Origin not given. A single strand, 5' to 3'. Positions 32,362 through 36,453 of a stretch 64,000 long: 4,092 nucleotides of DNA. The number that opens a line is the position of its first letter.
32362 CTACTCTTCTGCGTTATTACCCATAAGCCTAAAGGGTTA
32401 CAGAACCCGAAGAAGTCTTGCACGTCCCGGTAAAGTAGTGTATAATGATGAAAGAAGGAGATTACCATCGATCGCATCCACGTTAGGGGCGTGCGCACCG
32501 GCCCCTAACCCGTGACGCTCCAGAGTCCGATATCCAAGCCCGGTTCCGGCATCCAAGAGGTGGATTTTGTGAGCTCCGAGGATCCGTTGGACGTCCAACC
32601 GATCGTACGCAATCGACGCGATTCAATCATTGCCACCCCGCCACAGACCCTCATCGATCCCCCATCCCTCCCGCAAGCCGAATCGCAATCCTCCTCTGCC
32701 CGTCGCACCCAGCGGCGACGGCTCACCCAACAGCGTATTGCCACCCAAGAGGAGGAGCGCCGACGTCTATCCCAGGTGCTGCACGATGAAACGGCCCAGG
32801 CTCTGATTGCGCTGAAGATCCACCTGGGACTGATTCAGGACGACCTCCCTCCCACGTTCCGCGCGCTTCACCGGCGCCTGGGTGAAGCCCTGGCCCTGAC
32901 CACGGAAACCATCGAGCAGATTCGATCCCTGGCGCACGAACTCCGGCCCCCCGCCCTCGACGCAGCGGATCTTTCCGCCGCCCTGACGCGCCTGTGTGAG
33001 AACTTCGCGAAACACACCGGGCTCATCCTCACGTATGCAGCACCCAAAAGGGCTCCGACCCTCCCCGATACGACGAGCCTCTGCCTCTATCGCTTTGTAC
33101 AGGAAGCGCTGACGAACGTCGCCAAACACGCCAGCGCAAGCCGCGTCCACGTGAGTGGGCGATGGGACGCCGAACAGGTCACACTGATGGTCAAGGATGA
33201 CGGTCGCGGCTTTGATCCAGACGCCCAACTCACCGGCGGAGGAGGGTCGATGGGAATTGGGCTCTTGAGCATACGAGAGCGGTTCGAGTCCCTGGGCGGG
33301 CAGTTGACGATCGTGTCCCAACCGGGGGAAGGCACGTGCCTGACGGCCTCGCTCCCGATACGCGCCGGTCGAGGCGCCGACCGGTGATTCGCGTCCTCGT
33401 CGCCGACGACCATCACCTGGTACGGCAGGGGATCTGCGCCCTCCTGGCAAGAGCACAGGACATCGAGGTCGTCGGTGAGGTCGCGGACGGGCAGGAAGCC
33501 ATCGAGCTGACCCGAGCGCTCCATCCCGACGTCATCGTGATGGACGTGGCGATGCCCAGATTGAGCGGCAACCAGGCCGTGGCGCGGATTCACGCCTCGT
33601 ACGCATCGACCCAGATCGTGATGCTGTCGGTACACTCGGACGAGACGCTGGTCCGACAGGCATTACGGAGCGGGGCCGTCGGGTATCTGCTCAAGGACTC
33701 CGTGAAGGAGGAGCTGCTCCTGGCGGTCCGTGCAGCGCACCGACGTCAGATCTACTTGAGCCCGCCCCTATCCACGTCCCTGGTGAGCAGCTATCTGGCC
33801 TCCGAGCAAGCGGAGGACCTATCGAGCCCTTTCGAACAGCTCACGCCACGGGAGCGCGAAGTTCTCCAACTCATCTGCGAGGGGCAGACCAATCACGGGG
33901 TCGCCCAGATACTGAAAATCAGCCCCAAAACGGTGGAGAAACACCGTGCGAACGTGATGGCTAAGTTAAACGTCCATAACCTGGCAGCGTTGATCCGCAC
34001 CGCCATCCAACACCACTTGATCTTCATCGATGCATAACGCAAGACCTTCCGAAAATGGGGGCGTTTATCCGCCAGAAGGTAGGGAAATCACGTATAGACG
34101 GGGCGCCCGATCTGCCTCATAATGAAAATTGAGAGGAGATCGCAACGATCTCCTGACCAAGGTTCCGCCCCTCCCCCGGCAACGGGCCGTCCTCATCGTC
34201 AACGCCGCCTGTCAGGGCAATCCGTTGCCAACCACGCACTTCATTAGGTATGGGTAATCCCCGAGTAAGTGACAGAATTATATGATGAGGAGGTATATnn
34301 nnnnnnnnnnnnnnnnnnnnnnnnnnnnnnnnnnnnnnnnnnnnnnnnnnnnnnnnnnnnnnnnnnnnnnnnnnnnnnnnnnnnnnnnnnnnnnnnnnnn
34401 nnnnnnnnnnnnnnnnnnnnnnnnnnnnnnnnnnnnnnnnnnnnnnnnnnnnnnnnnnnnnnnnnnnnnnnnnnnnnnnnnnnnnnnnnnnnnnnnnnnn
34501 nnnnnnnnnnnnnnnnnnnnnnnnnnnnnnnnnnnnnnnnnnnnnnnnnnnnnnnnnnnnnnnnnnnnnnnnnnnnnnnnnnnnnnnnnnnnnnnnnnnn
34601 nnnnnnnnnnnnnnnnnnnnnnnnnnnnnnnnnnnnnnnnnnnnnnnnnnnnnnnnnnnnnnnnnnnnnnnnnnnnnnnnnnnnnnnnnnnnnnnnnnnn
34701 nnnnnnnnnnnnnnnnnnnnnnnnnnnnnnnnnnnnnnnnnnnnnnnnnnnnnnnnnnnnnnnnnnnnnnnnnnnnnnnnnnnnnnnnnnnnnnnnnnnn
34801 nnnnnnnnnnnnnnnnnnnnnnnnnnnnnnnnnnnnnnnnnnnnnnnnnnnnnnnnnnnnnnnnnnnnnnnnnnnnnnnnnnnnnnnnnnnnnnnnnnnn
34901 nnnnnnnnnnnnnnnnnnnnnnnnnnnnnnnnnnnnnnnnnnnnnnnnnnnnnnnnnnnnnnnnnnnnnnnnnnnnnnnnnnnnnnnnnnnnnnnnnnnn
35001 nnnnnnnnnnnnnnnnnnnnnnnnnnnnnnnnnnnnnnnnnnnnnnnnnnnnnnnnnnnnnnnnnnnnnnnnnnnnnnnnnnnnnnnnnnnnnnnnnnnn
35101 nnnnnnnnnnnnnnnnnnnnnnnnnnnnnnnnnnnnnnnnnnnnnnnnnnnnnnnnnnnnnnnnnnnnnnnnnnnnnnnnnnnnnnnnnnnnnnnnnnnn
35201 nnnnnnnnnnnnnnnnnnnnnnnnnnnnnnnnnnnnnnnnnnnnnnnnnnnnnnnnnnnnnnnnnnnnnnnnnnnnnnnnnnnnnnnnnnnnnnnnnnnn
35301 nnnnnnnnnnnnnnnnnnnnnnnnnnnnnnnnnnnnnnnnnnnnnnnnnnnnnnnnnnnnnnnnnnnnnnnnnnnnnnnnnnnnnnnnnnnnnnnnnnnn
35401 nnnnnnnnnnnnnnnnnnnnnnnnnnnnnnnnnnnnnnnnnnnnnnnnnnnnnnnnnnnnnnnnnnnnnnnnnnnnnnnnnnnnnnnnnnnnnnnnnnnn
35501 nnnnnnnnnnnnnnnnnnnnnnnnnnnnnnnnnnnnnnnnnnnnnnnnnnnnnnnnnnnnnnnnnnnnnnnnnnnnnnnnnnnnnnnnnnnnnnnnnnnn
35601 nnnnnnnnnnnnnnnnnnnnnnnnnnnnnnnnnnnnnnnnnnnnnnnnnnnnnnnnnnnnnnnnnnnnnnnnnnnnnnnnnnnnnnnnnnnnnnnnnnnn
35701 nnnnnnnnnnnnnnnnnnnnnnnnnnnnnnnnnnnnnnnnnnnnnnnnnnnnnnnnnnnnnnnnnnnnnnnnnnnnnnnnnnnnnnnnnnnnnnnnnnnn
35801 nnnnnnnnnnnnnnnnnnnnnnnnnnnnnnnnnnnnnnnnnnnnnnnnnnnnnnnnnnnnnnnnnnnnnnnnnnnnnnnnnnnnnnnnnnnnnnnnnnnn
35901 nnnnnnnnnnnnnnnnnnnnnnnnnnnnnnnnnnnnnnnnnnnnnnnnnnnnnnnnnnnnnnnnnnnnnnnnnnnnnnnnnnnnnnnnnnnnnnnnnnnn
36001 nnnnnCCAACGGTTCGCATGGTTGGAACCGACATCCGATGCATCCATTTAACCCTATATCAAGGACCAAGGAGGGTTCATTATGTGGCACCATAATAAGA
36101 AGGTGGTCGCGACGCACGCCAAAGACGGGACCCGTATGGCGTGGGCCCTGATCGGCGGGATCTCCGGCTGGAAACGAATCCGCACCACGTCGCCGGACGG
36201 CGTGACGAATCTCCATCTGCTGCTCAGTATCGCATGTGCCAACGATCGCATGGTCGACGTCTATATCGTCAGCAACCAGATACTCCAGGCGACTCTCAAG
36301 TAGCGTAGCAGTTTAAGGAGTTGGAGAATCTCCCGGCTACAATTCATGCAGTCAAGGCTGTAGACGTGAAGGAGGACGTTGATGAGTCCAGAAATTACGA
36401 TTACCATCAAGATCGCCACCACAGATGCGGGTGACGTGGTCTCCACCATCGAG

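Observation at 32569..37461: Subtilase locus: an S8 protease with extra N- and C-terminal domains, followed by stand-alone paralogues of both domains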

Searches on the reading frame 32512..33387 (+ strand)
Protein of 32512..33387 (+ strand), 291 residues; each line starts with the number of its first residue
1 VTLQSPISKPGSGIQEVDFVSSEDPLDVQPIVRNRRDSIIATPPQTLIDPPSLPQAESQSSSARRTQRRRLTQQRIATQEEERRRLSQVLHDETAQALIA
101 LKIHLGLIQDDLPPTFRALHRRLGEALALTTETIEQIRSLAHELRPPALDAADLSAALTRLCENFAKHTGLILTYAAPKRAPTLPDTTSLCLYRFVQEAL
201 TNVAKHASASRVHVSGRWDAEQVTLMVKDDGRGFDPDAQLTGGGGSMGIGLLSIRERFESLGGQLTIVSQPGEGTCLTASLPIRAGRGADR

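Call 3: search_protein_families(library=pfam, proteins=[window:32512-33387:+], max_evalue=0.1)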
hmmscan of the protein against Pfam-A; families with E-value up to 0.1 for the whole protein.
window:32512-33387:+ (291 aa): 3 families
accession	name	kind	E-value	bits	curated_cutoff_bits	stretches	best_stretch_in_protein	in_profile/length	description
PF02518.31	HATPase_c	-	8.6e-16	58.8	26.4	1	192-283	6-109/111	Histidine kinase-, DNA gyrase B-, and HSP90-like ATPase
PF07730.19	HisKA_3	-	2.7e-10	41.1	24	1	82-149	1-68/68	Histidine kinase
PF13581.12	HATPase_c_2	-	7.3e-07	29.7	27.4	1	196-278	36-124/127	Histidine kinase-like ATPase domain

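Call 9: search_protein_families(library=padloc, proteins=[window:32512-33387:+], max_evalue=0.01)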
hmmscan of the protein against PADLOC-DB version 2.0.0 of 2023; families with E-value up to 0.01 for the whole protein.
window:32512-33387:+ (291 aa): 0 families

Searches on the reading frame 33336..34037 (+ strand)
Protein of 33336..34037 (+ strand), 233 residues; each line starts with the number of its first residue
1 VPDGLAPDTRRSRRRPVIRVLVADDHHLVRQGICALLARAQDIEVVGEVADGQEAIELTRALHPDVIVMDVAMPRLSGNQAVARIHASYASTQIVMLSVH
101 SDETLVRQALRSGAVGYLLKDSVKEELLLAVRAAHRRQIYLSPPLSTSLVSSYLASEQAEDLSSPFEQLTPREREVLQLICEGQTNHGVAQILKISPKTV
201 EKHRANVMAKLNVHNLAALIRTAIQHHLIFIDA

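Call 3: search_protein_families(library=pfam, proteins=[window:33336-34037:+], max_evalue=0.1)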
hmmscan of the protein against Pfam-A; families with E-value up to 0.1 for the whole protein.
window:33336-34037:+ (233 aa): 8 families
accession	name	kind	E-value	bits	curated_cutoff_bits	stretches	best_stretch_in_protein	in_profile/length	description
PF00072.30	Response_reg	-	2.1e-27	95.9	30.2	1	20-131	1-110/111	Response regulator receiver domain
PF00196.25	GerE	-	3.5e-22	78.2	23.5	1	168-223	2-57/57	Bacterial regulatory proteins, luxR family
PF08281.18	Sigma70_r4_2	-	8.2e-06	25.8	25.7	1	167-211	9-54/54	Sigma-70, region 4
PF04545.22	Sigma70_r4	-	0.00047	20.1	24.1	1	167-211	3-48/50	Sigma-70, region 4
PF13384.12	HTH_23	-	0.0056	16.9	24.6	1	175-205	9-39/50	Homeodomain-like domain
PF14493.12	HTH_40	-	0.023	15.4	27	0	174-223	3-52/89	Helix-turn-helix domain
PF07638.17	Sigma70_ECF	-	0.025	14.9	21.1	1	160-212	127-180/185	ECF sigma factor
PF22233.2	PhyR_sigma-like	-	0.038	14.2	27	0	167-202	2-38/50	Response regulator PhyR, sigma-like domain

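Call 9: search_protein_families(library=padloc, proteins=[window:33336-34037:+], max_evalue=0.01)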
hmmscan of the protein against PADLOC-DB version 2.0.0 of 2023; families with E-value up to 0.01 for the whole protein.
window:33336-34037:+ (233 aa): 3 families
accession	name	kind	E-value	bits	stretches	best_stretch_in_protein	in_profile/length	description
PDLC01851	CARF3--CARF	-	1.5e-10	38.9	1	167-214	207-255/279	-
PDLC01855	CARF3--CARF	-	2.7e-08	31.8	1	155-211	204-260/288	-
PDLC00405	SduA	-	0.00026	18.6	1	18-136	7-134/323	DUF4263 domain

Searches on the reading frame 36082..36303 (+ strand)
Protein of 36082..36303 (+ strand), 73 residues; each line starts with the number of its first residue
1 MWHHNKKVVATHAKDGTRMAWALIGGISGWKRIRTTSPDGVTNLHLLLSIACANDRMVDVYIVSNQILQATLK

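Call 3: search_protein_families(library=pfam, proteins=[window:36082-36303:+], max_evalue=0.1)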
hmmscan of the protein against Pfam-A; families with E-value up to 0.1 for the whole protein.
window:36082-36303:+ (73 aa): 0 families

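Call 4: search_protein_families(library=ncbifam, proteins=[window:36082-36303:+], max_evalue=0.1)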
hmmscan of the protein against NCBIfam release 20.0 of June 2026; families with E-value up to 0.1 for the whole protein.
window:36082-36303:+ (73 aa): 0 families

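Call 9: search_protein_families(library=padloc, proteins=[window:36082-36303:+], max_evalue=0.01)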
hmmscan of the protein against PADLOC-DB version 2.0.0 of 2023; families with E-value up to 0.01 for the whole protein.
window:36082-36303:+ (73 aa): 0 families

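Call 17: find_homologous_proteins(query=window:36082-36303:+, max_evalue=0.001)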
Query window:36082-36303:+ (73 aa): 8 proteins with E <= 0.001 among 8 candidates.
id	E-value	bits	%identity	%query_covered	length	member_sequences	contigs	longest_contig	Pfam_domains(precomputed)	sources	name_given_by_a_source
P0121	2.9e-42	159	100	100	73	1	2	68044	-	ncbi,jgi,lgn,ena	jgi:hypothetical protein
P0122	4.8e-33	130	85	100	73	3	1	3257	-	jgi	jgi:hypothetical protein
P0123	2.8e-31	124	82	100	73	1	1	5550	-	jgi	jgi:hypothetical protein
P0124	6.1e-31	123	81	100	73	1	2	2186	-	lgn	-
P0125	1.0e-27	113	70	100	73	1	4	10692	-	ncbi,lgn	-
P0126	1.6e-27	113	71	100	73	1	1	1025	-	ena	-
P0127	7.8e-26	107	71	99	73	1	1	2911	-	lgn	-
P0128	7.8e-16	76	51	100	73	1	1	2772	-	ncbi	-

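Call 26: find_encoding_contigs(protein=window:36082-36303:+, flank=3000, max_places=3)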
Protein window:36082-36303:+ (73 aa): 6 contigs read that carry it; 3 places shown.
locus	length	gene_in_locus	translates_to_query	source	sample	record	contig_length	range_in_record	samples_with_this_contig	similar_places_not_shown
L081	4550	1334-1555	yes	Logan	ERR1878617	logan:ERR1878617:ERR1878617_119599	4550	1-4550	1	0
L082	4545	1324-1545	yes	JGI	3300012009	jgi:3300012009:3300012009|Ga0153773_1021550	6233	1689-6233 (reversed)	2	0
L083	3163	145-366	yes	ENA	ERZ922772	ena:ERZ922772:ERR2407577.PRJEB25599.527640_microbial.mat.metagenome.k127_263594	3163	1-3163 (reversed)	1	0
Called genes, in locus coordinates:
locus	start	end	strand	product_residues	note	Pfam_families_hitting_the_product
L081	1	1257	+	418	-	?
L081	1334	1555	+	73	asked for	-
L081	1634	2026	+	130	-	-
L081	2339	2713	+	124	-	-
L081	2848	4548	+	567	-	?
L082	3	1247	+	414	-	?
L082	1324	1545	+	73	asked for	-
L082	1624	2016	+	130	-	-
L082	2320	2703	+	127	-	-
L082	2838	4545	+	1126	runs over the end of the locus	PF02384:N6_Mtase, PF18135:Type_ISP_C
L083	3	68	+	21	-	?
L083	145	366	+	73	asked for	-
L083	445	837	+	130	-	-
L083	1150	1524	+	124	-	-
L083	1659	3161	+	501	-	?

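Call 50: predict_structure(alignment_id=A4)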
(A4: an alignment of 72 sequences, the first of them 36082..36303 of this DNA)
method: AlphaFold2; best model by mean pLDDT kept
length: 73 residues; sequences in the alignment: 72
mean_pLDDT: 94.2   pTM: 0.82
mean pLDDT of the five models: 94.2, 93.2, 93.2, 92.0, 89.2
residues with pLDDT >= 90: 63; 70-90: 10; 50-70: 0; < 50: 0
segments of 3 or more residues with pLDDT < 50: none
pLDDT, mean of each block of 10 residues (from residue 1): 97 88 97 88 96 98 96 96
secondary structure, 60 per line:
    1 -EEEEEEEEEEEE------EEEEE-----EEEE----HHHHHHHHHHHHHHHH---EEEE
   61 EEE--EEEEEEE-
elements in order: E2-13 E20-24 E30-33 H38-53 E57-63 E66-72

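Call 52: search_protein_representatives(alignment_id=A3)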
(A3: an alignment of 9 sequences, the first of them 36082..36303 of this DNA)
Query: 9 sequences, 73 profile positions. Proteins with E-value up to 0.001 (for the whole library): 167; up to 1e-10: 65; up to 1e-30: 1. The best 150 are listed.
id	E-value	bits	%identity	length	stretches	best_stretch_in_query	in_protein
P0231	1.1e-31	124.8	-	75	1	1-73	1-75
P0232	1.2e-30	121.6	-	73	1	1-73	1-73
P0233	3.0e-29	117.1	-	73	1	1-73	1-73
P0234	5.7e-29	116.2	-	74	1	1-73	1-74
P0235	3.4e-28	113.7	-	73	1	1-73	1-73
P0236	2.5e-27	110.9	-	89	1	1-73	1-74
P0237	1.5e-25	105.3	-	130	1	2-73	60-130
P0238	1.8e-25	105.0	-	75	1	1-73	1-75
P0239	9.4e-23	96.3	-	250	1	2-73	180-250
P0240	3.3e-22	94.5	-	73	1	1-72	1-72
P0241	1.3e-21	92.6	-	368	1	2-73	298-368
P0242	3.2e-21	91.4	-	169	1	1-73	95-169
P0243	7.1e-21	90.3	-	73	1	1-72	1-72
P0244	8.0e-21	90.1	-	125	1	1-73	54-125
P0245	4.0e-20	87.9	-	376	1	2-73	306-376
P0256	1.2e-17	79.9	-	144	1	2-72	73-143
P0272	1.0e-13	67.3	-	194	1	2-69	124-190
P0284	9.1e-12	61.1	-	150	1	2-65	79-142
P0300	2.1e-10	56.7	-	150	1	1-73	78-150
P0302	2.5e-10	56.5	-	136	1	2-69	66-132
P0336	1.2e-07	47.9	-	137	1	1-70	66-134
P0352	1.2e-06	44.7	-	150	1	2-70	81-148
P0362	4.6e-06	42.8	-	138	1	1-69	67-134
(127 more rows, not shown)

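Call 53: search_protein_families(library=pfam, proteins=[P0237, P0256, P0284, P0300, P0302, P0336, P0352, P0362, P0242, P0272], max_evalue=0.01)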
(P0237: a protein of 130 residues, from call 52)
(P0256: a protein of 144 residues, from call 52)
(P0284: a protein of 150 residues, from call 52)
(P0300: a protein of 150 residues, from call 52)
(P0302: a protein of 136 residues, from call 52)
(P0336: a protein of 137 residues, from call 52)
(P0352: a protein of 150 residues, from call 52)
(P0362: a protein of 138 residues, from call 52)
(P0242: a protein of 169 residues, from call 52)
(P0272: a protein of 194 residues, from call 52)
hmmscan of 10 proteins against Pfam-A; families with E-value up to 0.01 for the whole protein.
P0237 (130 aa): 0 families

P0256 (144 aa): 0 families

P0284 (150 aa): 0 families

P0300 (150 aa): 0 families

P0302 (136 aa): 0 families

P0336 (137 aa): 0 families

P0352 (150 aa): 0 families

P0362 (138 aa): 0 families

P0242 (169 aa): 0 families

P0272 (194 aa): 1 family
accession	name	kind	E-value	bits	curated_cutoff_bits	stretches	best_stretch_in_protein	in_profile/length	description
PF08750.16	CNP1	-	0.0091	16.3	25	0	131-167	77-113/135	CNP1-like family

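Call 56: find_encoding_contigs(protein=P0300, flank=5000, max_places=3)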
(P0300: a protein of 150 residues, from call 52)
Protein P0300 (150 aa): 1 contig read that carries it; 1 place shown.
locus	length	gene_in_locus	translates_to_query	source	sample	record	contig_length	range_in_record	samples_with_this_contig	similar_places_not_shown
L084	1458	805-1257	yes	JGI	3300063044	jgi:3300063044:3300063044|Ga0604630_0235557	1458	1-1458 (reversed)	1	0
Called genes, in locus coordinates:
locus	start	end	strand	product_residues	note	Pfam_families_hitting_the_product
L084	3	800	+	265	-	?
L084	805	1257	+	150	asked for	-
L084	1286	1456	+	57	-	?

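Call 58: search_protein_families(library=pfam, proteins=[L084:3-800:+, L084:805-1257:+, L084:1286-1456:+], max_evalue=0.1)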
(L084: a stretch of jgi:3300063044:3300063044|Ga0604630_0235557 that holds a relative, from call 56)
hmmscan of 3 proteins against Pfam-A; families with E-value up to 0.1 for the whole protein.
L084:3-800:+ (265 aa): 1 family
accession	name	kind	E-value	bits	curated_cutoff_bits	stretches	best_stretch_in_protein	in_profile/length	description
PF05547.17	Peptidase_M6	-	2.8e-08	33.8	22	1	23-195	56-264/294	Immune inhibitor A peptidase M6, catalytic domain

L084:805-1257:+ (150 aa): 0 families

L084:1286-1456:+ (57 aa): 0 families

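Call 68: list_cluster_members(proteins=[window:36082-36303:+, window:34299-36005:+, window:37078-37461:+, window:36382-36774:+, window:37596-40976:+])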
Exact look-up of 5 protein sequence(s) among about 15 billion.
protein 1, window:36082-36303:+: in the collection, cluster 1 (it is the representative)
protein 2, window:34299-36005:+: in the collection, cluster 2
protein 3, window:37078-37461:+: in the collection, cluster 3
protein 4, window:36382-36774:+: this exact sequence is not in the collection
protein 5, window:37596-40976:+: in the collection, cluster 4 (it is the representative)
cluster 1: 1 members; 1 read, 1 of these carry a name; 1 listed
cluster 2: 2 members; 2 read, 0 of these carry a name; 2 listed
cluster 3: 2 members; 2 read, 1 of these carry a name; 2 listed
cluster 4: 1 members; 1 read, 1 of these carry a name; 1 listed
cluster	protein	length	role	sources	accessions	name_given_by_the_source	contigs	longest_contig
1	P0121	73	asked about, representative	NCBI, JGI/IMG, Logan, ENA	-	hypothetical protein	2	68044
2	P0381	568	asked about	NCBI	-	-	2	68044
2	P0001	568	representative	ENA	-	-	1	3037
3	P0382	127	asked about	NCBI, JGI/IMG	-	hypothetical protein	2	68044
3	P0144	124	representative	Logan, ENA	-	-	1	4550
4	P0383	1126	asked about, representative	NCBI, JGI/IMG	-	hypothetical protein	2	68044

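Call 71: find_encoding_contigs(protein=P0352, flank=6000, max_places=4)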
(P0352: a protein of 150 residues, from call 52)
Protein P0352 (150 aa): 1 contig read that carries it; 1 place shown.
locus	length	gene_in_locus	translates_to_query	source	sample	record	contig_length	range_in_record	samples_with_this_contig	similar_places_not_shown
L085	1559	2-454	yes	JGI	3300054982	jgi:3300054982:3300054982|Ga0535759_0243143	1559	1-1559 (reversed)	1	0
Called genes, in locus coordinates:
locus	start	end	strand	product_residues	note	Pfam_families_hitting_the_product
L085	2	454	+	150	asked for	?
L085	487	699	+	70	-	-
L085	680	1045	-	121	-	-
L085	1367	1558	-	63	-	?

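Call 72: find_encoding_contigs(protein=P0284, flank=6000, max_places=4)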
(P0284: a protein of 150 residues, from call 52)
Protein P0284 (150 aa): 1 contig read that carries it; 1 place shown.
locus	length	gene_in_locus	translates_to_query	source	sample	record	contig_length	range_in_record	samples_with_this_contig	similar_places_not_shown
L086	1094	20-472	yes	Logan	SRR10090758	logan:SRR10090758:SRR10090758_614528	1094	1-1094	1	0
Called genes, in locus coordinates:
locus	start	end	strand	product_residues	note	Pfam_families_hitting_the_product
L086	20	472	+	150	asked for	-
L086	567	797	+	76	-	-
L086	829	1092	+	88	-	?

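Call 82: fold_search(model_id=the predicted structure, library=pdb)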
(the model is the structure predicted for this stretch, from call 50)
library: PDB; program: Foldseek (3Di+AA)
matches with E <= 10: 517; with E <= 0.001: 0
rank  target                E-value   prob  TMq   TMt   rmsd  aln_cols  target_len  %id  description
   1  8guf_B                2.7e-03  1.00  0.75  0.55   3.8        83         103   11  Crystal structure of cyclic B subunit of type II heat labile enterotoxin (released 2023-09-20)
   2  4fnf_A                3.1e-03  1.00  0.76  0.59   3.5        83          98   11  LT-IIB-B5 S74D mutant (released 2012-11-21)
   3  5g3l_D                3.5e-03  1.00  0.73  0.56   4.0        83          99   11  ESCHERICHIA COLI HEAT LABILE ENTEROTOXIN TYPE IIB B-PENTAMER COMPLEXED WITH SIALYLATED SUGAR (released 2016-09-14)
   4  4fp5_D                6.7e-03  1.00  0.73  0.56   4.0        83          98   11  Heat-labile enterotoxin ILT-IIbB5 S74A mutant (released 2012-11-21)
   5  8guf_A                7.6e-03  1.00  0.79  0.59   3.2        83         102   11  Crystal structure of cyclic B subunit of type II heat labile enterotoxin (released 2023-09-20)
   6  1tii_D                7.6e-03  1.00  0.75  0.58   3.8        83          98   11  ESCHERICHIA COLI HEAT LABILE ENTEROTOXIN TYPE IIB (released 1996-08-17)
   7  5g3l_E                7.6e-03  1.00  0.73  0.56   4.0        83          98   11  ESCHERICHIA COLI HEAT LABILE ENTEROTOXIN TYPE IIB B-PENTAMER COMPLEXED WITH SIALYLATED SUGAR (released 2016-09-14)
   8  4fo2_A                8.7e-03  1.00  0.75  0.58   3.8        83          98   12  Heat-labile enterotoxin LT-IIb-B5(T13I) mutant (released 2012-11-21)
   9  7prs_DDD              9.9e-03  1.00  0.81  0.62   3.0        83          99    7  Crystal Structure of the B subunit of heat labile enterotoxin LT-IIc from Escherichia coli in complex with Sialyl-la (released 2022-02-02)
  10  7prp_DDD              9.9e-03  1.00  0.80  0.58   2.9        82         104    7  Crystal Structure of the B subunit of heat labile enterotoxin LT-IIc from Escherichia coli in apo form (released 2021-12-08)
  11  1d1k_A                1.8e-02  1.00  0.62  0.65   2.9        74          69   18  MUTATED SHIGA-LIKE TOXIN B SUBUNIT (D17E/W34A) COMPLEXED WITH RECEPTOR GB3 ANALOGUE (released 2000-09-20)
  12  1c4q_A                2.0e-02  1.00  0.63  0.66   2.9        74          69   18  MUTATED SHIGA-LIKE TOXIN B SUBUNIT (F30A/W34A) COMPLEXED WITH RECEPTOR GB3 ANALOGUE (released 2000-09-20)
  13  1qb5_D                2.1e-02  1.00  0.73  0.56   3.8        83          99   12  ESCHERICHIA COLI HEAT LABILE ENTEROTOXIN TYPE IIB B-PENTAMER (released 2003-06-10)
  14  4p2c_B                2.3e-02  1.00  0.61  0.65   3.0        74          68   15  Complex of Shiga toxin 2e with a neutralizing single-domain antibody (released 2014-07-30)
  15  7d6r_B                2.3e-02  0.99  0.59  0.62   3.5        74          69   15  Crystal structure of the Stx2a complexed with MMA betaAla peptide (released 2021-04-14)
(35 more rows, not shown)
